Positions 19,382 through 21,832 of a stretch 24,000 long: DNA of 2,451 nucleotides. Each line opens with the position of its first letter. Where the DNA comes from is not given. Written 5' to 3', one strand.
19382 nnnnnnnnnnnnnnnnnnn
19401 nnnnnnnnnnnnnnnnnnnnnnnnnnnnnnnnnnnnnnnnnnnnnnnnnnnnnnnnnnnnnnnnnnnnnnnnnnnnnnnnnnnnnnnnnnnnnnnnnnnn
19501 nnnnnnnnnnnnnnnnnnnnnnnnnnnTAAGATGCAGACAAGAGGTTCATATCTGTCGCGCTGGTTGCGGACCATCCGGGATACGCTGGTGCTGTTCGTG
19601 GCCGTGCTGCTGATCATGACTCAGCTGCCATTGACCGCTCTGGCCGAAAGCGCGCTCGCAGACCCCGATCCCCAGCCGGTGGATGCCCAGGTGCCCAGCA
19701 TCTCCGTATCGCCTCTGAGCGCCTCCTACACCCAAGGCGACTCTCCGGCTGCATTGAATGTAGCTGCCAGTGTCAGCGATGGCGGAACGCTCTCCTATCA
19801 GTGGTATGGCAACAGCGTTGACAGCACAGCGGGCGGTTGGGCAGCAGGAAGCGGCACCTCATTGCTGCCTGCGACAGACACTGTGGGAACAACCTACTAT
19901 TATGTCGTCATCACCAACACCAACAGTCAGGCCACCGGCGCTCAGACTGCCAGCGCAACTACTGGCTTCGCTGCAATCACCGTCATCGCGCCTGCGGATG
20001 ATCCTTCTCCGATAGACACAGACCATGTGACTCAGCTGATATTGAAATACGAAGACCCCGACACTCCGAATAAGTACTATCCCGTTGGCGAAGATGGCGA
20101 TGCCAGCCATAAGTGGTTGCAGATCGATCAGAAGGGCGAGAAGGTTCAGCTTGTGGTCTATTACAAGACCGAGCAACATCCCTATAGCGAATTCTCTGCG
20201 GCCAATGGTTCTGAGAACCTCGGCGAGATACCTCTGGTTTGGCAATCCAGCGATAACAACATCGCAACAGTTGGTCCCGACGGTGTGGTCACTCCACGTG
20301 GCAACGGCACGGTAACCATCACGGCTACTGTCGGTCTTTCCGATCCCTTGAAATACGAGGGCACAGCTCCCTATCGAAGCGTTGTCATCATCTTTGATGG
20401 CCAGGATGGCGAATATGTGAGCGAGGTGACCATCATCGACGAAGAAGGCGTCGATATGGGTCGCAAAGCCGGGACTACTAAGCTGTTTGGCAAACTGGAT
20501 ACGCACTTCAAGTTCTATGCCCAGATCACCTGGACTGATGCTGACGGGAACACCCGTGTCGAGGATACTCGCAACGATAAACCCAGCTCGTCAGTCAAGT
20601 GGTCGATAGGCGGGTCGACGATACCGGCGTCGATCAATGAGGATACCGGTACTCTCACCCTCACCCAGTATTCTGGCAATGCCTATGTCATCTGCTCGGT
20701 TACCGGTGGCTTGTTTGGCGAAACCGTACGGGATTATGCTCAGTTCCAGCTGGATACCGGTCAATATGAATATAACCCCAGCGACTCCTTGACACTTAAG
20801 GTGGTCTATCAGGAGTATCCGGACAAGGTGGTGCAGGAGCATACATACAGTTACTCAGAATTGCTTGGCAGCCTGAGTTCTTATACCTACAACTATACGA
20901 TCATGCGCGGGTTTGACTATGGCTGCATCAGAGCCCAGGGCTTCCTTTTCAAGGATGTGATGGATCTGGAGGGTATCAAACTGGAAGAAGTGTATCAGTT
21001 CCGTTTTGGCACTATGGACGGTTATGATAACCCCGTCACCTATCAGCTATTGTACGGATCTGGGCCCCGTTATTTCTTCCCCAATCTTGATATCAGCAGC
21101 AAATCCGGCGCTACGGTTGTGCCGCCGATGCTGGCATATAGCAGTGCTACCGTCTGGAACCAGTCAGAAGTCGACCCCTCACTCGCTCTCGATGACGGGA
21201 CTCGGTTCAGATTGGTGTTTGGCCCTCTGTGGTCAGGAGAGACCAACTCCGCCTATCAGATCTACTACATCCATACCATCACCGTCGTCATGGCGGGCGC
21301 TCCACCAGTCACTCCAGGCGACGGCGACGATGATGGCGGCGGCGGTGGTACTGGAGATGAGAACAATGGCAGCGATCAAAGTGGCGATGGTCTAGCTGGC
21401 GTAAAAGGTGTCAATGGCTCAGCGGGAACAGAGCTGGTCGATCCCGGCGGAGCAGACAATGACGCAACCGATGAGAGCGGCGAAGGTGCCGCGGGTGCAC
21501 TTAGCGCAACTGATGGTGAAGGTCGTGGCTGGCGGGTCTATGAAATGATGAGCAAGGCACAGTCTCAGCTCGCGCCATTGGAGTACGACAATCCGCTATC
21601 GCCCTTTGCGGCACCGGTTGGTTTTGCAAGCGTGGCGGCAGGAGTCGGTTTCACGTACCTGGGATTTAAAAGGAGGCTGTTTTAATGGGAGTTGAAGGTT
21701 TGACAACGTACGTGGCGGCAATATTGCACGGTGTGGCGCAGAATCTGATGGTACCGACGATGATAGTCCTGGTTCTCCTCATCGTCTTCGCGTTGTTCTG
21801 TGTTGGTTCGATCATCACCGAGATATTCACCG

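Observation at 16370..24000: Translationally coupled operon joining a chelate ABC importer to an ExbB/ExbD-like proton motor and two large surface proteins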

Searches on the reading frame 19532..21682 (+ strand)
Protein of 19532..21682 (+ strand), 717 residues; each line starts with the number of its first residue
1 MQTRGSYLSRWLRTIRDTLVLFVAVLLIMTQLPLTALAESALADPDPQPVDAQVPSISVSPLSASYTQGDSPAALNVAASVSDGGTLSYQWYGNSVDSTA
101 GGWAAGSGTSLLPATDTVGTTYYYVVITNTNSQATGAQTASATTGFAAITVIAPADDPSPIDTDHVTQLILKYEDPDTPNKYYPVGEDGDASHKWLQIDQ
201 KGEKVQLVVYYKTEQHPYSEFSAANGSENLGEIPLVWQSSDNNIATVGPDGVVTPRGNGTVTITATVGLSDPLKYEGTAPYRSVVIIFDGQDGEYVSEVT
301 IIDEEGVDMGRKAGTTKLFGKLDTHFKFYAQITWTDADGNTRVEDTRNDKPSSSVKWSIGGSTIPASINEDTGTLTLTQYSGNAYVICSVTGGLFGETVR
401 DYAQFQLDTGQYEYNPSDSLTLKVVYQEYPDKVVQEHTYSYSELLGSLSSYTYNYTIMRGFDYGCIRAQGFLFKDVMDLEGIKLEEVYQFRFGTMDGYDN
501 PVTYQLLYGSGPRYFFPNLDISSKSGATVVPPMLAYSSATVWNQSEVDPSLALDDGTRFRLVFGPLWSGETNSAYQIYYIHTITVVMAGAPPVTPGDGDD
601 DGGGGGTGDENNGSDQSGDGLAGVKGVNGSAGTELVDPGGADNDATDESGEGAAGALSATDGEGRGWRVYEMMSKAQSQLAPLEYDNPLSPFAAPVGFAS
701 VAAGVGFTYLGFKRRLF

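Call 7: search_protein_families(library=pfam, proteins=[window:19532-21682:+], max_evalue=0.01)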
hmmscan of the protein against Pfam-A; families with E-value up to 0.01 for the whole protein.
window:19532-21682:+ (717 aa): 1 family
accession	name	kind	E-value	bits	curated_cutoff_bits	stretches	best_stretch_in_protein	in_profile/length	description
PF02368.24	Big_2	-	0.00011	22.6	22.8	1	236-268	37-69/79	Bacterial Ig-like domain (group 2)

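Call 33: search_protein_families(library=ncbifam, proteins=[window:19532-21682:+], max_evalue=0.01)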
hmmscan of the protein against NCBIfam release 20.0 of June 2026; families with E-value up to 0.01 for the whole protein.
window:19532-21682:+ (717 aa): 0 families

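Call 41: find_homologous_proteins(query=window:19532-21682:+, max_evalue=0.00001)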
Query window:19532-21682:+ (717 aa): 119 proteins with E <= 0.00001 among 8000 candidates.
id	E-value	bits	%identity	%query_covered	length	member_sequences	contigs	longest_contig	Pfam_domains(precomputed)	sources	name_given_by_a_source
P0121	0.0e+0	1622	100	100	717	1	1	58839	PF26918.1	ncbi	-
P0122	3.5e-201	688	60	79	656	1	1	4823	PF02368.25,PF26918.1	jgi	jgi:hypothetical protein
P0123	9.5e-196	670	56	77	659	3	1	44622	PF02368.25,PF26918.1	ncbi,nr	ncbi:MAG: Ig-like domain-containing protein [Coriobacteriales bacterium]|nr:Ig-like domain-containin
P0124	7.8e-171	588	52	78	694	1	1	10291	PF02368.25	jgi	jgi:hypothetical protein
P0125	4.5e-170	585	57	56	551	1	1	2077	-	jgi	jgi:hypothetical protein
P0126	1.2e-157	544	50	77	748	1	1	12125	PF02368.25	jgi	jgi:hypothetical protein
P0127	4.6e-156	539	47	77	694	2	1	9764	PF02368.25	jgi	jgi:hypothetical protein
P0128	4.1e-155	536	45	77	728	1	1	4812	-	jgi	jgi:hypothetical protein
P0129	1.8e-153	531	48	77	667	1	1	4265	PF02368.25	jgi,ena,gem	-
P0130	6.7e-151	522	54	61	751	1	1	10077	PF02368.25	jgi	jgi:hypothetical protein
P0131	1.5e-149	518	47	79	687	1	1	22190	PF02368.25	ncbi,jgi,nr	ncbi:MAG: Ig-like domain-containing protein [Clostridiales Family XIII bacterium]|jgi:hypothetical p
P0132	1.7e-149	518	40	100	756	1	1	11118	PF02368.25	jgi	-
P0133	1.0e-144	502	44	77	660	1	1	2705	PF02368.25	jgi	jgi:hypothetical protein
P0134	1.1e-142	495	52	62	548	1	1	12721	PF02368.25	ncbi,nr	ncbi:MAG: Ig-like domain-containing protein, partial [Clostridiales Family XIII bacterium]|nr:Ig-lik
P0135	1.0e-141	492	39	7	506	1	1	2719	PF26182.1,PF02368.25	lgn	-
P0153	2.2e-118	415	40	77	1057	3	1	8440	PF26918.1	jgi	-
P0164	2.6e-90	322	37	78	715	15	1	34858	PF02368.25,PF26918.1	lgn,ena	-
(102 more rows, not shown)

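Call 42: search_protein_families(library=pfam, proteins=[window:19532-21682:+, P0123, P0164, P0153], max_evalue=10)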
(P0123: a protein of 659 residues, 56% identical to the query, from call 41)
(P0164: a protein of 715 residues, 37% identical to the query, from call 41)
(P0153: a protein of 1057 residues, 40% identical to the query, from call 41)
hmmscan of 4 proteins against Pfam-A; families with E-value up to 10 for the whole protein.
window:19532-21682:+ (717 aa): 3 families
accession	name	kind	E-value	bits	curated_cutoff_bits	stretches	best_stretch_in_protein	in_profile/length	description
PF02368.24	Big_2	-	0.00011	22.6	22.8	1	236-268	37-69/79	Bacterial Ig-like domain (group 2)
PF19081.6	Ig_7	-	0.087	13.6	27.3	1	65-132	11-70/84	Ig-like domain CHU_C associated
PF22359.2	Big-like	-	0.19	12.4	27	1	244-268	12-36/48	Bacterial Ig-like domain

P0123 (659 aa): 4 families
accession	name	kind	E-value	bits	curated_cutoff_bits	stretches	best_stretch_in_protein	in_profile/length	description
PF02368.24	Big_2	-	1.1e-06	29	22.8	1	171-204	37-70/79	Bacterial Ig-like domain (group 2)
PF22359.2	Big-like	-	0.00055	20.6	27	1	173-202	6-35/48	Bacterial Ig-like domain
PF21461.3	HL_N-beta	-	0.031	14.5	27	1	175-203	19-45/57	Hyaluronate lyase, N-terminal beta-sheet domain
PF13205.12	Big_5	-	0.18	13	23.6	1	170-208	55-93/105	Bacterial Ig-like domain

P0164 (715 aa): 4 families
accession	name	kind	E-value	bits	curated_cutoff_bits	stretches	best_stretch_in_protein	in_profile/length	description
PF02368.24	Big_2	-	3.8e-07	30.4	22.8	2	208-242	35-69/79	Bacterial Ig-like domain (group 2)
PF22359.2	Big-like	-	0.0071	17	27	1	216-243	10-37/48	Bacterial Ig-like domain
PF21461.3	HL_N-beta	-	3.4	8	27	1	214-242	19-45/57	Hyaluronate lyase, N-terminal beta-sheet domain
PF25354.1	Ig_NUP210_16th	-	6.2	6.8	27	1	210-242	31-64/72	NUP210-like, Ig-like domain 16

P0153 (1057 aa): 6 families
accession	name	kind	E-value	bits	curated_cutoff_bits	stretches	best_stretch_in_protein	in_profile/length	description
PF02368.24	Big_2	-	0.00011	22.5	22.8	1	518-555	34-70/79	Bacterial Ig-like domain (group 2)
PF00620.32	RhoGAP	-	0.006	16.9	24.5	1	77-107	82-112/148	RhoGAP domain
PF04286.17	DUF445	-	0.058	13.7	33.8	1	77-171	218-310/368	Protein of unknown function (DUF445)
PF16387.11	DUF4996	-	0.072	14.1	33.7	1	140-204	26-90/102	Domain of unknown function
PF08564.16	CDC37_C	-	3.3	8.3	22.1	1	110-153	10-53/100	Cdc37 C terminal domain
PF06628.17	Catalase-rel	-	4.4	8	30.1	0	401-432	11-42/65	Catalase-related immune-responsive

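Call 49: predict_structure(alignment_id=A2)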
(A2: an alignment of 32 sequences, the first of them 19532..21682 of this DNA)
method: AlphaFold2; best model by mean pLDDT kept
length: 717 residues; sequences in the alignment: 32
mean_pLDDT: 70.6   pTM: 0.47
mean pLDDT of the five models: 70.6, 70.3, 70.0, 67.2, 66.7
residues with pLDDT >= 90: 224; 70-90: 241; 50-70: 50; < 50: 202
segments of 3 or more residues with pLDDT < 50: 1-3, 40-160, 596-673
pLDDT, mean of each block of 10 residues (from residue 1): 57 86 85 55 40 31 30 29 31 31 29 32 33 33 32 40 82 81 84 84 87 90 85 92 91 89 91 86 92 84 93 84 90 85 91 87 86 91 88 74 88 85 91 92 95 93 91 95 91 90 92 91 87 94 81 85 92 89 91 53 35 33 28 29 28 28 39 58 59 67 79 69
secondary structure, 60 per line:
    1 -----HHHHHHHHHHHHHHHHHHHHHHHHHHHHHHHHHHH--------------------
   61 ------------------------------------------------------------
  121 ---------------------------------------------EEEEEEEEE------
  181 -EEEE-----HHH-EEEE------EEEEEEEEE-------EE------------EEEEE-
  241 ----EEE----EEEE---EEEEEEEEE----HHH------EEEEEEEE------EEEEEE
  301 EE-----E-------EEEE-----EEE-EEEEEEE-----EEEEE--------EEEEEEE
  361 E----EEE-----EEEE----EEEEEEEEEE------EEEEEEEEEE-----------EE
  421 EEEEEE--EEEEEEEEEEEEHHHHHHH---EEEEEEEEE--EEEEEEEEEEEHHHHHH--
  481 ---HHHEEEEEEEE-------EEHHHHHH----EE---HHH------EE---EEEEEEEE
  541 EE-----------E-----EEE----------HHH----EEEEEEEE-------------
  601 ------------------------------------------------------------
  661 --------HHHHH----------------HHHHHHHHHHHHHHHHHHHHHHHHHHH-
elements in order (helices of 4 or more, strands of 3 or more residues): H6-40 E166-174 E182-185 E195-198 E205-213 E235-239 E245-247 E252-255 E259-267 E281-288 E295-302 E316-319 E325-327 E329-335 E341-345 E354-361 E366-368 E374-377 E382-391 E398-407 E419-426 E429-440 H441-447 E451-459 E462-472 H473-478 E487-494 H504-509 E533-542 E560-562 E580-587 H669-673 H690-716

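Call 51: fold_search(model_id=the predicted structure, library=pdb)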
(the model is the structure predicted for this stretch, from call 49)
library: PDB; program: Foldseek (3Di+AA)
matches with E <= 10: 1111; with E <= 0.001: 104
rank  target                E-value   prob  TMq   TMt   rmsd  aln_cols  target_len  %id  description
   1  9g93_A                1.2e-06  1.00  0.12  0.14  17.6       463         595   10  CryoET structure of the in vitro grown Bacillus anthracis Sap S-layer (released 2024-12-18)
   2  5vt8_A                1.5e-06  1.00  0.12  0.31  12.2       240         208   11  Crystal Structure of Mouse Cadherin-23 EC24-25 (released 2018-05-23)
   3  4ak1                  1.8e-06  1.00  0.15  0.17  17.1       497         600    9  Structure of BT4661, a SusE-like surface located polysaccharide binding protein from the Bacteroides thetaiotaomicron he (released 2013-03-06)
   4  4uj6                  2.1e-06  1.00  0.11  0.11  16.1       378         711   11  Structure of surface layer protein SbsC, domains 1-6 (released 2016-04-27)
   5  4uid_A                2.3e-06  1.00  0.11  0.32  13.3       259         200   15  Crystal structure of the S-layer protein SbsC domains 4 and 5 (released 2016-04-13)
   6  5vt8_B                2.7e-06  1.00  0.11  0.30  12.2       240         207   10  Crystal Structure of Mouse Cadherin-23 EC24-25 (released 2018-05-23)
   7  4aq1_C                2.8e-06  0.99  0.10  0.12  22.4       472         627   12  Structure of the SbsB S-layer protein of Geobacillus stearothermophilus PV72p2 in complex with nanobody KB6 (released 2012-06-13)
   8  6hhu_A                3.3e-06  1.00  0.17  0.19  17.5       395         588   11  Structure of the Bacillus anthracis Sap S-layer assembly domain (released 2019-07-24)
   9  3q2w_A                4.1e-06  0.99  0.12  0.15  21.2       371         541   10  Crystal structure of mouse N-cadherin ectodomain (released 2011-02-23)
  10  9hcj_10               4.3e-06  1.00  0.12  0.06  18.4       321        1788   10  D. discoideum nuclear pore complex (released 2024-12-25)
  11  3ubf                  4.3e-06  0.99  0.10  0.20  17.5       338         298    8  Crystal structure of Drosophila N-cadherin EC1-3, I (released 2011-12-21)
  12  4uic                  6.5e-06  1.00  0.11  0.11  16.0       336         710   12  Crystal structure of the S-layer protein rSbsC(31-844) (released 2016-04-13)
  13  6cgs_A                6.9e-06  1.00  0.11  0.28  14.8       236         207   12  mouse cadherin-7 EC1-2 adhesive fragment (released 2018-05-09)
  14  6cgu_A                6.9e-06  1.00  0.11  0.28  14.7       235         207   13  mouse cadherin-6 EC1-2 adhesive fragment (released 2018-05-09)
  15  5vt8_D                7.2e-06  1.00  0.11  0.32  11.9       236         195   11  Crystal Structure of Mouse Cadherin-23 EC24-25 (released 2018-05-23)
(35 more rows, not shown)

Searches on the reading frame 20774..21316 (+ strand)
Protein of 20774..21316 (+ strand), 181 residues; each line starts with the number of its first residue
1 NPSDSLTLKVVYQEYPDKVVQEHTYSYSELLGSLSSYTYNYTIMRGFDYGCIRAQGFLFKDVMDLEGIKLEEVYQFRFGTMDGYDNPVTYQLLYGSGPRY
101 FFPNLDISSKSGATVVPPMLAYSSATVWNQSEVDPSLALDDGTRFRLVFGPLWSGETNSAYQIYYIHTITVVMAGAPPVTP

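Call 60: predict_structure(alignment_id=A3)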
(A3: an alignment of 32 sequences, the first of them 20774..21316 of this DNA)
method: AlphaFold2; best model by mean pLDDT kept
length: 181 residues; sequences in the alignment: 32
mean_pLDDT: 94.4   pTM: 0.89
mean pLDDT of the five models: 94.4, 92.6, 91.7, 91.4, 91.2
residues with pLDDT >= 90: 163; 70-90: 15; 50-70: 3; < 50: 0
segments of 3 or more residues with pLDDT < 50: none
pLDDT, mean of each block of 10 residues (from residue 1): 92 95 98 98 94 98 96 96 92 95 93 97 97 94 96 91 95 88 50
secondary structure, 60 per line:
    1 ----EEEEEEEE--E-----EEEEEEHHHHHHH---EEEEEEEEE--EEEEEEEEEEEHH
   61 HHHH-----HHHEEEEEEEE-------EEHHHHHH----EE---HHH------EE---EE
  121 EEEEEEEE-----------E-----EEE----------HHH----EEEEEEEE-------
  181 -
elements in order: E5-12 E21-26 H27-33 E37-45 E48-58 H59-64 E73-80 H90-95 E119-128 E146-148 E166-173

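Call 64: fold_search(model_id=the predicted structure, library=pdb)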
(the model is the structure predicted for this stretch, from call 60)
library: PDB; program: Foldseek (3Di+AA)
matches with E <= 10: 267; with E <= 0.001: 2
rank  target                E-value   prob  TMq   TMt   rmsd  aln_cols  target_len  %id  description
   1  7rkb                  2.1e-04  1.00  0.50  0.60   7.0       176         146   14  Crystal Structure of Putative Pterin Binding Protein (PruR) from Klebsiella pneumoniae in Complex with Neopterin (released 2022-08-10)
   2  7kom                  5.5e-04  1.00  0.48  0.63   8.2       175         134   12  High Resolution Crystal Structure of Putative Pterin Binding Protein PruR (VV2_1280) from Vibrio vulnificus CMCP6 (released 2021-11-17)
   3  7kou_A                4.6e-03  1.00  0.49  0.58   6.8       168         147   10  1.83 Angstroms Resolution Crystal Structure of Putative Pterin Binding Protein PruR (Atu3496) from Agrobacterium fabru (released 2021-11-17)
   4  9ccv_A                3.5e-01  0.06  0.16  0.20  12.9       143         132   13  Crystal structure of human respiratory syncytial virus NS1 bound to human MED25 ACID (released 2025-04-09)
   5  3i85_A                8.7e-01  0.08  0.15  0.31  12.8       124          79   10  The Crystal Structure of Human EMMPRIN N-terminal Domain 1 (released 2009-10-06)
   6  8e15_G                8.7e-01  0.02  0.15  0.09  18.1       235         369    6  A computationally stabilized hMPV F protein (released 2023-04-12)
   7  7m0i_H                9.2e-01  0.02  0.14  0.08  18.6       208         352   10  Crystal structure of a human metapneumovirus subtype B2 trimeric fusion protein (released 2021-06-30)
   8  5vj2_A                1.1e+00  0.03  0.15  0.17  14.7       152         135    8  Structure of human respiratory syncytial virus non-structural protein 1 (NS1) (released 2017-07-12)
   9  9dfx_B                1.1e+00  0.01  0.12  0.09  16.2       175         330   10  Cryo-EM structure of a SUR1/Kir6.2 ATP-sensitive potassium channel in the presence of Aekatperone in the closed confor (released 2025-02-12)
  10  8ayh_B                1.2e+00  0.01  0.09  0.04  17.8       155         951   12  Structure of Complement C5 in Complex with small molecule inhibitor and CVF (released 2022-12-21)
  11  7tys_D                1.3e+00  0.02  0.12  0.09  16.7       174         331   11  Cryo-EM structure of the pancreatic ATP-sensitive potassium channel bound to ATP and repaglinide with Kir6.2-CTD in th (released 2022-08-31)
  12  7u7m_C                1.3e+00  0.01  0.12  0.09  16.3       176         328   10  Cryo-EM structure of the pancreatic ATP-sensitive potassium channel in the presence of carbamazepine and ATP with Kir6 (released 2022-08-31)
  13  7tys_C                1.3e+00  0.01  0.12  0.09  16.3       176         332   10  Cryo-EM structure of the pancreatic ATP-sensitive potassium channel bound to ATP and repaglinide with Kir6.2-CTD in th (released 2022-08-31)
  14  6yhq_H                1.4e+00  0.03  0.13  0.12  17.3       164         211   10  Crystal Structure of Fab F5.18.6, anti-Plasmodium vivax AMA1 (released 2021-04-14)
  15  9iqm                  1.4e+00  0.02  0.11  0.12   9.2        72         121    8  CatM-L6S, a SnoaL-like protein in complex with substrate mimic L6S (released 2025-07-16)
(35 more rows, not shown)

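Call 67: search_protein_families(library=pfam, proteins=[window:20774-21316:+], max_evalue=10)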
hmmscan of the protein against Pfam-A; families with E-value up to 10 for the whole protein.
window:20774-21316:+ (181 aa): 0 families

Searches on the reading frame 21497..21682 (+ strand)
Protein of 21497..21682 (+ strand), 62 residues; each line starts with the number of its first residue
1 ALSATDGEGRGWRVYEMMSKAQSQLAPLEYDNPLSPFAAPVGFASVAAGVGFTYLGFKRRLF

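Call 57: find_homologous_proteins(query=A4, max_evalue=0.001)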
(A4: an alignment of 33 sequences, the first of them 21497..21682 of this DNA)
Query A4 (33 sequences) (62 aa, profile of the alignment): 12 proteins with E <= 0.001 among 961 candidates.
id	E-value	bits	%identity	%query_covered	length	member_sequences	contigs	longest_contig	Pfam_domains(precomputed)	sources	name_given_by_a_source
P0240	5.2e-19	85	33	84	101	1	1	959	-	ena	-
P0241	1.0e-17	81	28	85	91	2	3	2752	-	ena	-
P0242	1.5e-17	81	28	85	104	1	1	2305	-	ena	-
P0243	5.2e-17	79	32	97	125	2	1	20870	-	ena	-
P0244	5.3e-17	79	32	97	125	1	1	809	-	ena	-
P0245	1.1e-16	78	40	48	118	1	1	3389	-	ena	-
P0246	4.4e-16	76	40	48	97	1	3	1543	-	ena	-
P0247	5.5e-16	76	30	98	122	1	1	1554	-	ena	-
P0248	7.1e-16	75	33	84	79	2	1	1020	-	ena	-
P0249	1.5e-15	74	43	48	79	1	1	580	-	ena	-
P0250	9.3e-15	72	39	50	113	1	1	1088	-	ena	-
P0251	1.2e-13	68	40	48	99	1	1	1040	-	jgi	jgi:hypothetical protein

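Call 58: find_encoding_contigs(protein=P0243, flank=8000, max_places=2)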
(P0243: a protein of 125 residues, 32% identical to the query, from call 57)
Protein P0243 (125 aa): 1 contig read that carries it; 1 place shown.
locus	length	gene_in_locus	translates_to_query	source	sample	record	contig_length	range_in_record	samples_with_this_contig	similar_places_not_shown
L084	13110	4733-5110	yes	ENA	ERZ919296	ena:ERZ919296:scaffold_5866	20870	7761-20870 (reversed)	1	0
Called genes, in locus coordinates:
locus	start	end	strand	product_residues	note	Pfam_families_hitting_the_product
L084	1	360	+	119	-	?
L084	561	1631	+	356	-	PF01618:MotA_ExbB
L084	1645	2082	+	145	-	PF09919:DUF2149 (faint)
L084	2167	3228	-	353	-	-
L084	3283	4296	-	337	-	-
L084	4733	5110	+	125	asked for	-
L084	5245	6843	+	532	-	PF00682:HMGL-like, PF22617:HCS_D2, PF08502:LeuA_dimer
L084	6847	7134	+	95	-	PF01371:Trp_repressor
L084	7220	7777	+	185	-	PF00857:Isochorismatase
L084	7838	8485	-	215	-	PF00293:NUDIX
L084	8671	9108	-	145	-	PF00011:HSP20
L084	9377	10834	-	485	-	PF02127:Peptidase_M18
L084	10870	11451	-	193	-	PF00149:Metallophos (faint), PF12850:Metallophos_2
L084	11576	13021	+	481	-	PF00209:SNF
